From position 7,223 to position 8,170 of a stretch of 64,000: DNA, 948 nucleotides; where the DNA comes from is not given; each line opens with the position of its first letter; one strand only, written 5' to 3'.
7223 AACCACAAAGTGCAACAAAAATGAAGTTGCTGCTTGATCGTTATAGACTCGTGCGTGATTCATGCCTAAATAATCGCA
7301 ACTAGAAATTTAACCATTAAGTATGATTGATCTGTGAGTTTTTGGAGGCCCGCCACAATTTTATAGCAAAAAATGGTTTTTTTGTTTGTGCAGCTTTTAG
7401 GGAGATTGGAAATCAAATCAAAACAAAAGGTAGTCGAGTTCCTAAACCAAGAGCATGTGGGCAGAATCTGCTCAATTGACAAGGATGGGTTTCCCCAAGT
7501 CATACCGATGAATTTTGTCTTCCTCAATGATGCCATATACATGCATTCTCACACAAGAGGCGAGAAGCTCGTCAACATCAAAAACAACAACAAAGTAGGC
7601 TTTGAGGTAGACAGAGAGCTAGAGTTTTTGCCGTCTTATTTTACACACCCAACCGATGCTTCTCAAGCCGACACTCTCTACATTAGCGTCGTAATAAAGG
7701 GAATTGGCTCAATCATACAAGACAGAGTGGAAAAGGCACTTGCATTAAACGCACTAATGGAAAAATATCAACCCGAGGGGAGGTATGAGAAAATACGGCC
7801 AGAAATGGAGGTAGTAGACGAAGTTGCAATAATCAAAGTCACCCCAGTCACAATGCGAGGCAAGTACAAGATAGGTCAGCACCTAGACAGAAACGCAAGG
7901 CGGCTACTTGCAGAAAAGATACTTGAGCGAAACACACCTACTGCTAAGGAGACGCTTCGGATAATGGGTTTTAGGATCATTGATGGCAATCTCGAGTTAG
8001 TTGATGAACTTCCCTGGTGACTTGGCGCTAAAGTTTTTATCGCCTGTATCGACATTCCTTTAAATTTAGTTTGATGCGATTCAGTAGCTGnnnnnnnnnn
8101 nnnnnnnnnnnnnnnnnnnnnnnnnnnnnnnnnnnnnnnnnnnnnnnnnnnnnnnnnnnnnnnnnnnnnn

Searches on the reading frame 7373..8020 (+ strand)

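Call 3: search_protein_families(library=pfam, proteins=[window:7373-8020:+], max_evalue=1)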
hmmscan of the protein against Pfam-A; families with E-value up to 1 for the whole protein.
window:7373-8020:+ (215 aa): 3 families
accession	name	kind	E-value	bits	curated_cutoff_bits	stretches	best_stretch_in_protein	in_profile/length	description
PF12900.13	Pyridox_ox_2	-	4.3e-20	72.6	27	1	17-164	2-139/140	Pyridoxamine 5'-phosphate oxidase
PF01243.27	PNPOx_N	-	3.6e-13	50.4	28.1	1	17-162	2-117/120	Pyridoxamine 5'-phosphate oxidase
PF04299.18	FMN_bind_2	-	0.0027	17.8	22.4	1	15-137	10-139/168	Putative FMN-binding domain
